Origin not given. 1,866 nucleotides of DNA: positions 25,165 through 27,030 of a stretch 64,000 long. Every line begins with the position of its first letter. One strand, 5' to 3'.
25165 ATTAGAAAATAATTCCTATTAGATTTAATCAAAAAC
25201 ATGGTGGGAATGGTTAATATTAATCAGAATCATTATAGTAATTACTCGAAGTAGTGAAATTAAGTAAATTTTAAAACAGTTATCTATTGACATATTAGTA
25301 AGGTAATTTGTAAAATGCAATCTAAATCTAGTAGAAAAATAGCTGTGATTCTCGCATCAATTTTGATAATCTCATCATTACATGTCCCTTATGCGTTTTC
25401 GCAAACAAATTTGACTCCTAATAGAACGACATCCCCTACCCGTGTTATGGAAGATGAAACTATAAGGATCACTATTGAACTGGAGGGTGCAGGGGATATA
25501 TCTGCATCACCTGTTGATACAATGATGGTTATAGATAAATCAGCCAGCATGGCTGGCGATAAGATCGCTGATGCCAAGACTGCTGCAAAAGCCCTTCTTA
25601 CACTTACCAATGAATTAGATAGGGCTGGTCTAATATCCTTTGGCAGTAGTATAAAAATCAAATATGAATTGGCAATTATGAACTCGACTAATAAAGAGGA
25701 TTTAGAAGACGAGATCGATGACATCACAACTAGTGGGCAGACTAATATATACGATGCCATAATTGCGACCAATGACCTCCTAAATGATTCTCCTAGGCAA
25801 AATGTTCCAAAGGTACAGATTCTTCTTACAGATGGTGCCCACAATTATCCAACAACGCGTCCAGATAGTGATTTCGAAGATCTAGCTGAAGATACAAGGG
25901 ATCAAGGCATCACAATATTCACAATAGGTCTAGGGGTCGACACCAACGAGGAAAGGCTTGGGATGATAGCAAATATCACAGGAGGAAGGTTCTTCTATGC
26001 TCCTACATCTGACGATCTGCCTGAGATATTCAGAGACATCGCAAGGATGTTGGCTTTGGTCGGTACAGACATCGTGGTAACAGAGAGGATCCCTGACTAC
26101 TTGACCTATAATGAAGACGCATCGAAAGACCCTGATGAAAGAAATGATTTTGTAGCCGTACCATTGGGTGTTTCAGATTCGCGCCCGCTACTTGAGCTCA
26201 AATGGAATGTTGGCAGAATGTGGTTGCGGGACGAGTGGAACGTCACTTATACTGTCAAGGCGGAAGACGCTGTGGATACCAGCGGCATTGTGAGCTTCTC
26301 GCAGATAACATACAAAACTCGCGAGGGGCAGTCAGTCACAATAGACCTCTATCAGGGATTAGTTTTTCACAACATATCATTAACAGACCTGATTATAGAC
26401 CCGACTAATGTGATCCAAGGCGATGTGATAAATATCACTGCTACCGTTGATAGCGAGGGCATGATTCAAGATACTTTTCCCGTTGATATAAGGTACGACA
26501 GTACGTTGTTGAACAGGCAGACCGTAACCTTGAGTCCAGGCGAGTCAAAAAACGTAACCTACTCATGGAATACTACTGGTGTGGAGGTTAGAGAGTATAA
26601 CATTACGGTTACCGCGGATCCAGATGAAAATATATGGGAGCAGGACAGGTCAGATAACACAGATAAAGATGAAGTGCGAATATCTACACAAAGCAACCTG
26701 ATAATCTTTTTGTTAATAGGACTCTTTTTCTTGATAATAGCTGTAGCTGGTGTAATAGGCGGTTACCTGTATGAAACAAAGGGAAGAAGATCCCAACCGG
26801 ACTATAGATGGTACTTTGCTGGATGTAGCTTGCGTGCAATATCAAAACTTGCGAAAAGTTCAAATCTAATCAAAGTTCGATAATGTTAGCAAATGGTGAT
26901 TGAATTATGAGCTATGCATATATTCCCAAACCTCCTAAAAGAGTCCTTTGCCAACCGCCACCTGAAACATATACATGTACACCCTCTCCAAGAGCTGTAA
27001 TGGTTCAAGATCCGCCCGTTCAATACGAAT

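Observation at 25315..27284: Duplicated module: secreted vWA-CARDB membrane protein followed by a small zinc-ribbon gene (second copy at 58431..60338)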

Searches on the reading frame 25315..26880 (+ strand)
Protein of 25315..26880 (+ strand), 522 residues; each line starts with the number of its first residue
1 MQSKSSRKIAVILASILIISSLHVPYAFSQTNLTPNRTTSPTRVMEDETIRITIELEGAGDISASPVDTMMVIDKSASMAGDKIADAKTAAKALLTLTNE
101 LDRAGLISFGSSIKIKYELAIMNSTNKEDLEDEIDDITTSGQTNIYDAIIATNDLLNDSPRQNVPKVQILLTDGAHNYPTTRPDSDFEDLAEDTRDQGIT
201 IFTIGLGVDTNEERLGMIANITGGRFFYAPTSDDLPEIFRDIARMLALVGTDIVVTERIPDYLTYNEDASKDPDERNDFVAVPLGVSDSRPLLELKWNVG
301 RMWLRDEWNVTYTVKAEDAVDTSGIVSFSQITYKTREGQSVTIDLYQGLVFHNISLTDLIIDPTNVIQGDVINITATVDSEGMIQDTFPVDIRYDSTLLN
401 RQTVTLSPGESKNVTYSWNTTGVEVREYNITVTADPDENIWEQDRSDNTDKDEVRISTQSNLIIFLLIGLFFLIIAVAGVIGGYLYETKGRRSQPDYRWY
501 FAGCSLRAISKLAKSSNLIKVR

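Call 5: search_protein_families(library=pfam, proteins=[window:25315-26880:+], max_evalue=0.1)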
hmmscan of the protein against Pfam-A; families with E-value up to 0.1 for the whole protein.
window:25315-26880:+ (522 aa): 7 families
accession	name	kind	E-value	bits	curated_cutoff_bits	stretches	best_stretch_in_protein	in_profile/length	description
PF00092.34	VWA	-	6.3e-25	88.8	23.8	1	70-240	3-173/174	von Willebrand factor type A domain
PF13519.12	VWA_2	-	4.6e-15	56.6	27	1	69-174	1-106/107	von Willebrand factor type A domain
PF07705.17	CARDB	-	2e-11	44.4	22.7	1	358-449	3-98/101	CARDB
PF13768.12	VWA_3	-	6.4e-06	26.7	27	1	71-225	5-152/155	von Willebrand factor type A domain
PF16640.11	Big_3_5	-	0.0019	19.1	35.5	1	361-433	3-68/88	Bacterial Ig-like domain (group 3)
PF13584.12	BatD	-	0.0051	17.9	24.1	0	39-75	3-38/92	BatD DUF11 like domain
PF12690.13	BsuPI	-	0.092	13.2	22.9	0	402-433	64-95/101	Intracellular proteinase inhibitor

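Call 9: find_encoding_contigs(protein=window:25315-26880:+, flank=10000, max_places=6)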
Protein window:25315-26880:+ (522 aa): 1 contig read that carries it; 1 place shown.
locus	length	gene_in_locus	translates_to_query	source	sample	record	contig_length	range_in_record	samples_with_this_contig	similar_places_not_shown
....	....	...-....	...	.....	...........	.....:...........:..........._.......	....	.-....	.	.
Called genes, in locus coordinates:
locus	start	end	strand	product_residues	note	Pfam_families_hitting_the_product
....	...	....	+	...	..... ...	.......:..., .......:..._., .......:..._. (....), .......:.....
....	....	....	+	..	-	?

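Call 10: find_homologous_proteins(query=window:25315-26880:+)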
Query window:25315-26880:+ (522 aa): 21 proteins with E <= 0.001 among 8000 candidates.
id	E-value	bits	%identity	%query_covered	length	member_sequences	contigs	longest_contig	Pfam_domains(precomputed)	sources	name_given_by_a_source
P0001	0.0e+0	1144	100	100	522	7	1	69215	PF13768.13,PF00092.35,PF13519.13,PF07705.18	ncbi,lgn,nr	ncbi:MAG: VWA domain-containing protein [Candidatus Bathyarchaeota archaeon]|nr:VWA domain-containin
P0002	9.9e-268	907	86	92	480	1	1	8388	PF13768.13,PF00092.35,PF13519.13,PF07705.18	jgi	jgi:uncharacterized protein YegL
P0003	2.3e-267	906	86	92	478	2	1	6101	PF13768.13,PF00092.35,PF13519.13,PF07705.18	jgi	-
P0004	4.4e-267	905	86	92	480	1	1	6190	PF13768.13,PF00092.35,PF13519.13,PF07705.18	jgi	jgi:uncharacterized protein YegL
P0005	2.2e-186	638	95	58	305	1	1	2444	PF07705.18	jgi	jgi:hypothetical protein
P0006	2.2e-140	487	51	85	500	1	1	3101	PF13768.13,PF00092.35,PF13519.13,PF07705.18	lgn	-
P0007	5.6e-138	479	53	81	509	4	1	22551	PF13768.13,PF00092.35,PF13519.13,PF07705.18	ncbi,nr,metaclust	ncbi:hypothetical protein AC481_05090 [miscellaneous Crenarchaeota group archaeon SMTZ-80]|nr:MAG: h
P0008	1.8e-134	467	51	81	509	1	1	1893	PF13768.13,PF00092.35,PF13519.13,PF07705.18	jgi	jgi:uncharacterized protein YegL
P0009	1.3e-131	458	47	86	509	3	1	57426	PF13768.13,PF00092.35,PF13519.13,PF07705.18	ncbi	-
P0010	1.6e-130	454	44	95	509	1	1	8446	PF13768.13,PF00092.35,PF13519.13,PF07705.18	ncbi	-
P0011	2.2e-113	398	42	93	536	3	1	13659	PF00092.35,PF13519.13,PF07705.18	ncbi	-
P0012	1.2e-98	349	48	75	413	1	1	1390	PF00092.35,PF13519.13,PF07705.18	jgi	jgi:hypothetical protein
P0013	1.2e-11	62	32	37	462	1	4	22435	PF00092.35,PF13519.13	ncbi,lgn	-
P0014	6.1e-11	60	32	38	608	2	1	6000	PF13768.13,PF00092.35,PF13519.13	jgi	-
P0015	1.0e-8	52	30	35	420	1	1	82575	PF13240.12,PF00092.35,PF13519.13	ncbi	-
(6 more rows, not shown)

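Call 11: find_encoding_contigs(protein=P0007, flank=6000, max_places=3)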
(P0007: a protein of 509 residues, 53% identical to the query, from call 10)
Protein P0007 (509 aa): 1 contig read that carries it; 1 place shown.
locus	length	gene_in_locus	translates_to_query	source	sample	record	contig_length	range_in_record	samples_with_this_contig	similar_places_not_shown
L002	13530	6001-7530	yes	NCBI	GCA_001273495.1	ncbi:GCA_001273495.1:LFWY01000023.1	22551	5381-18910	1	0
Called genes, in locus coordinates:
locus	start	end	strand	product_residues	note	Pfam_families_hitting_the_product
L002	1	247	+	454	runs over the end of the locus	PF00291:PALP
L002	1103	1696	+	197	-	PF00011:HSP20, PF04969:CS (weak), PF17886:ArsA_HSP20 (weak)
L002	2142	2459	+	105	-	PF00355:Rieske, PF13806:Rieske_2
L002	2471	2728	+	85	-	PF00462:Glutaredoxin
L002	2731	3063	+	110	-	PF02943:FeThRed_B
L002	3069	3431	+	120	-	PF00355:Rieske, PF13806:Rieske_2, PF22543:Rieske_4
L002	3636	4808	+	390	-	PF00083:Sugar_tr, PF06779:MFS_4, PF07690:MFS_1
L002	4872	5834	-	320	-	PF07411:DUF1508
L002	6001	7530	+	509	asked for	PF00092:VWA, PF13519:VWA_2, PF13768:VWA_3 (weak), PF07705:CARDB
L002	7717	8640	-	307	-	PF04055:Radical_SAM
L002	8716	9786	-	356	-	-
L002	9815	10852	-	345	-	PF08240:ADH_N, PF16912:Glu_dehyd_C, PF00107:ADH_zinc_N, PF13602:ADH_zinc_N_2 (weak)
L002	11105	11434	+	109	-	PF01502:PRA-CH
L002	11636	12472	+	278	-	PF01996:F420_ligase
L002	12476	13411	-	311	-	PF01874:CitG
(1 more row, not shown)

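Call 12: find_encoding_contigs(protein=P0009, flank=6000, max_places=3)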
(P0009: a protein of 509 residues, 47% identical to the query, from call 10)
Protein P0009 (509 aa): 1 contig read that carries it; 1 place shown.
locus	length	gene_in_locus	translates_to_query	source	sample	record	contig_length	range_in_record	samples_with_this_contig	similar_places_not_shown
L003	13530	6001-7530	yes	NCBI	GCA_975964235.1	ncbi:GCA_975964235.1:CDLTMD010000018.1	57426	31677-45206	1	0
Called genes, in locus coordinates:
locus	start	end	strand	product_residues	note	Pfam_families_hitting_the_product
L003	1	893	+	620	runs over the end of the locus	PF00246:Peptidase_M14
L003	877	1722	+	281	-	-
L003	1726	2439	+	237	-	-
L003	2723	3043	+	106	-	PF00355:Rieske, PF13806:Rieske_2, PF22543:Rieske_4 (weak)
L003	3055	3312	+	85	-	PF00462:Glutaredoxin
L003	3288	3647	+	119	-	PF02943:FeThRed_B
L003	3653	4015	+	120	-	PF00355:Rieske, PF13806:Rieske_2, PF22543:Rieske_4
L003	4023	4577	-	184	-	PF01613:Flavin_Reduct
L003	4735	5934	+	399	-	PF00083:Sugar_tr, PF07690:MFS_1, PF06779:MFS_4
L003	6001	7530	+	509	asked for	PF00092:VWA, PF13519:VWA_2, PF13768:VWA_3, PF07705:CARDB (weak)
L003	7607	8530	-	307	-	PF04055:Radical_SAM (weak)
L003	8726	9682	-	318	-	-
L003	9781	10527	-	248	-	PF01061:ABC2_membrane, PF12698:ABC2_membrane_3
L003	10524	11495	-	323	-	PF00005:ABC_tran, PF13304:AAA_21 (weak), PF13732:DrrA1-3_C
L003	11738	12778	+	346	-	PF04055:Radical_SAM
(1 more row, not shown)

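Call 13: find_encoding_contigs(protein=P0010, flank=6000, max_places=3)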
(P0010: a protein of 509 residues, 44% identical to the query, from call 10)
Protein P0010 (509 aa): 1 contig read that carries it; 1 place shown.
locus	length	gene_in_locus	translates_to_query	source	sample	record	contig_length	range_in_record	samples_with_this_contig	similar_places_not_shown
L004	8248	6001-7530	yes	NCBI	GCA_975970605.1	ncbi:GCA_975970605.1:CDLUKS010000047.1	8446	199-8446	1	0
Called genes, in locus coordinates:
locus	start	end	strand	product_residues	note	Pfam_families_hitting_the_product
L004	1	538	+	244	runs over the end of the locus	?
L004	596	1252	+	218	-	-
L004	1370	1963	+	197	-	PF00011:HSP20, PF04969:CS (faint), PF17886:ArsA_HSP20 (weak)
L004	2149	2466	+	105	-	PF00355:Rieske, PF13806:Rieske_2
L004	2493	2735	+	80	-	PF00462:Glutaredoxin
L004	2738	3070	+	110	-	PF02943:FeThRed_B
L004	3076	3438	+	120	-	PF00355:Rieske, PF13806:Rieske_2, PF22543:Rieske_4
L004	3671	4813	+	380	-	PF00083:Sugar_tr, PF06779:MFS_4, PF07690:MFS_1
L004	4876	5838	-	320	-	PF07411:DUF1508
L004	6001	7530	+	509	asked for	PF00092:VWA, PF13519:VWA_2, PF13768:VWA_3 (weak), PF07705:CARDB (weak)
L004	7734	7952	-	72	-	-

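Call 14: find_encoding_contigs(protein=P0011, flank=6000, max_places=3)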
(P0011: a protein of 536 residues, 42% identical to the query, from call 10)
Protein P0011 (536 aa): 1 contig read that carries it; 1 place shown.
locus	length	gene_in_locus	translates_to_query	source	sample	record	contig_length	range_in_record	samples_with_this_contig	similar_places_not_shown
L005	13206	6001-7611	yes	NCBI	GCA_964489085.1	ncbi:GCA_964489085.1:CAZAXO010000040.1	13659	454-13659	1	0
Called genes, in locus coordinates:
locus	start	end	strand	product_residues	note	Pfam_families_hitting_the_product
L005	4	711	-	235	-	PF14378:PAP2_3 (faint), PF01569:PAP2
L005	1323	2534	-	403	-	PF00155:Aminotran_1_2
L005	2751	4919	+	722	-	PF03477:ATP-cone, PF13597:NRDD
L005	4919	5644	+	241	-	PF13353:Fer4_12, PF04055:Radical_SAM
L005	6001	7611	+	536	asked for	PF00092:VWA, PF13519:VWA_2, PF07705:CARDB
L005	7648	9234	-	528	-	PF05626:DUF790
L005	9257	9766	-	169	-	PF16203:ERCC3_RAD25_C, PF22590:Cas3-like_C_2 (faint), PF00271:Helicase_C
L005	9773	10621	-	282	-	PF18458:XPB_DRD, PF04851:ResIII, PF00176:SNF2-rel_dom (faint), PF00270:DEAD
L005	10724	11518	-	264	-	-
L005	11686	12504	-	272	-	PF13197:DUF4013, PF13240:Zn_Ribbon_1 (faint)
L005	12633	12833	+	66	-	PF01781:Ribosomal_L38e (weak)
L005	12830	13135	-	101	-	-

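Call 16: find_encoding_contigs(protein=P0002, flank=6000, max_places=3)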
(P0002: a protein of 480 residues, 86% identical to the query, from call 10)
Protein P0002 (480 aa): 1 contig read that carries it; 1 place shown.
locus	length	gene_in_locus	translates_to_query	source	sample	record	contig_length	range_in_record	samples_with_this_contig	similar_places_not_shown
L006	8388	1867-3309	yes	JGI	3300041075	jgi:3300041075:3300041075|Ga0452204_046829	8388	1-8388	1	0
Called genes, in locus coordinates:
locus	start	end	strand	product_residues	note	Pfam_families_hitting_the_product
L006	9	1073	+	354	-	-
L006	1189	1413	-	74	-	-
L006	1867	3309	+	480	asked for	PF00092:VWA, PF13519:VWA_2, PF13768:VWA_3, PF07705:CARDB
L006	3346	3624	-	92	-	-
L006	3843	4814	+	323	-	PF00924:MS_channel_2nd (weak), PF21082:MS_channel_3rd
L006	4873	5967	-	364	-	PF22113:Mtrc-MtrF_II-IV_dom (faint), PF09699:Paired_CXXCH_1 (faint), PF13447:Multi-haem_cyto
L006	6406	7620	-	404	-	PF05201:GlutR_N, PF01488:Shikimate_DH, PF01408:GFO_IDH_MocA (weak), PF03807:F420_oxidored (weak), PF00745:GlutR_dimer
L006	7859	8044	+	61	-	-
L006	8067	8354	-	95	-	PF09579:Spore_YtfJ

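Call 17: find_encoding_contigs(protein=P0004, flank=6000, max_places=3)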
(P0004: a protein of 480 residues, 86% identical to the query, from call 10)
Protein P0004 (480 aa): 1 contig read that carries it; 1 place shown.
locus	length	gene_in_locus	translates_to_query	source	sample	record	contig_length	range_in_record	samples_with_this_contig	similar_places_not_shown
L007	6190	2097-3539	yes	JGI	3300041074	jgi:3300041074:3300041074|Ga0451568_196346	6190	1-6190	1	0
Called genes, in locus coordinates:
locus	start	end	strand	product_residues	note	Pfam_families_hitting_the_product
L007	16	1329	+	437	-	-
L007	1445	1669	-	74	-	-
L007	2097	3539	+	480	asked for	PF00092:VWA, PF13519:VWA_2, PF13768:VWA_3, PF07705:CARDB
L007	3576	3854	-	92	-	-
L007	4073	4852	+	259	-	PF00924:MS_channel_2nd (weak)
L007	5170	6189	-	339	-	?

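Call 20: find_encoding_contigs(protein=P0003, flank=6000, max_places=3)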
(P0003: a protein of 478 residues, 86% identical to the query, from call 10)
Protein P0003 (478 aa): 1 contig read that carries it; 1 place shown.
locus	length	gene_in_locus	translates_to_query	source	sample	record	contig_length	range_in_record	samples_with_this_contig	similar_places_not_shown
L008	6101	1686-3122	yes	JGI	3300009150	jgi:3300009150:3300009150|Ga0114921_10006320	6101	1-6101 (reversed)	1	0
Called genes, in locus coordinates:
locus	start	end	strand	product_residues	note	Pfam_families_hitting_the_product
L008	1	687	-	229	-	?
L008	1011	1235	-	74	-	-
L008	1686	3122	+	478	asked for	PF00092:VWA, PF13519:VWA_2, PF13768:VWA_3 (weak), PF07705:CARDB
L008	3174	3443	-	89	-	-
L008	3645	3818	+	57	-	-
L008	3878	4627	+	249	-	PF00924:MS_channel_2nd, PF21082:MS_channel_3rd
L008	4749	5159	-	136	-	-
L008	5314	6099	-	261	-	?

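Call 22: find_related_loci(query=A1, collection=genome_contigs, flank=5000)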
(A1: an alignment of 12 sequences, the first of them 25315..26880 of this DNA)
Query A1 (522 aa) in genome_contigs; peptide patterns used: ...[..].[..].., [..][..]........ (x = any residue, [..] = any of these).
15 stretches matched a pattern; 7 encode a relative of the query (tblastn E <= 1e-3); 7 distinct loci.
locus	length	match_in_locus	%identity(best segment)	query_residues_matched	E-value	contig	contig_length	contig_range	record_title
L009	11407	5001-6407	48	37-504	2e-145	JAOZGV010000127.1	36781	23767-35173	MAG: Candidatus Bathyarchaeota archaeon isolate DVMM_2 S190cm_k147_214346, whole genome shotgun sequence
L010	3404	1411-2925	43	5-504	2e-128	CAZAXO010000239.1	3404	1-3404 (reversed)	MAG TPA_asm: uncultured Candidatus Bathyarchaeia archaeon isolate SRP323688_co1_240 genome assembly, contig: NODE_36363_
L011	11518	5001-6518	42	11-504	9e-121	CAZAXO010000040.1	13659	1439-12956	MAG TPA_asm: uncultured Candidatus Bathyarchaeia archaeon isolate SRP323688_co1_240 genome assembly, contig: NODE_7004_l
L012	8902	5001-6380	41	10-486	8e-116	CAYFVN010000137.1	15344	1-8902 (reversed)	MAG TPA_asm: uncultured Candidatus Bathyarchaeia archaeon isolate ERP108616_co1_15 genome assembly, contig: k119_1063438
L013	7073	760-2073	44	9-457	7e-111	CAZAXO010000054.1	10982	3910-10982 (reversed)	MAG TPA_asm: uncultured Candidatus Bathyarchaeia archaeon isolate SRP323688_co1_240 genome assembly, contig: NODE_9007_l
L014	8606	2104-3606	37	6-507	4e-108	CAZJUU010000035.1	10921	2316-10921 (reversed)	MAG TPA_asm: uncultured Candidatus Bathyarchaeia archaeon isolate binchicken_co124_324 genome assembly, contig: NODE_412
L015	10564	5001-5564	37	66-243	4e-25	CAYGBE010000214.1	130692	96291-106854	MAG TPA_asm: uncultured archaeon isolate ERP108616_co1_335 genome assembly, contig: k119_1612665, whole genome shotgun s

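Call 23: find_related_loci(query=A1, collection=metagenome_contigs, flank=5000)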
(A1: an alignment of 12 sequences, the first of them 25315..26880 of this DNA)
Query A1 (522 aa) in metagenome_contigs; peptide patterns used: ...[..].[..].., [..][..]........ (x = any residue, [..] = any of these).
31 stretches matched a pattern; 15 encode a relative of the query (tblastn E <= 1e-3); 15 distinct loci.
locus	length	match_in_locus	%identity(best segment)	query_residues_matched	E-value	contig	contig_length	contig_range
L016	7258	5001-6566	93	1-522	0e+0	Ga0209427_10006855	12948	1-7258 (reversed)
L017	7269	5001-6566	93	1-522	0e+0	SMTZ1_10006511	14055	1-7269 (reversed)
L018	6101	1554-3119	86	1-522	0e+0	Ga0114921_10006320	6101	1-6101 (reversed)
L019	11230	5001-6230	53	40-460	3e-142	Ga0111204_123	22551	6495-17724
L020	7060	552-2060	45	7-505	3e-142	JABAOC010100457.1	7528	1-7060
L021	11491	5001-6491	49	7-510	4e-142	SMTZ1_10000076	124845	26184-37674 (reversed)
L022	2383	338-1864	46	7-504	5e-145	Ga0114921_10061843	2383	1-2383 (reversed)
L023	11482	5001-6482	47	22-504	7e-136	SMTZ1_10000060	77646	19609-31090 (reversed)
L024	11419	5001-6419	39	32-504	1e-118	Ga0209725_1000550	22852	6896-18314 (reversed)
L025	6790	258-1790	39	7-522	1e-114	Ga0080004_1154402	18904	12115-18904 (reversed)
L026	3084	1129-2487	41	7-466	3e-117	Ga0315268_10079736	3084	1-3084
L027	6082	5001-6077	41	7-372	3e-89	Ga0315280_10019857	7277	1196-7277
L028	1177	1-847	43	231-505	2e-56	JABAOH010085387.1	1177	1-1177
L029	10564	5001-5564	37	66-243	7e-25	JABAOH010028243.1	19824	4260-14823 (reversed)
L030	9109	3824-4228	33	62-177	1e-10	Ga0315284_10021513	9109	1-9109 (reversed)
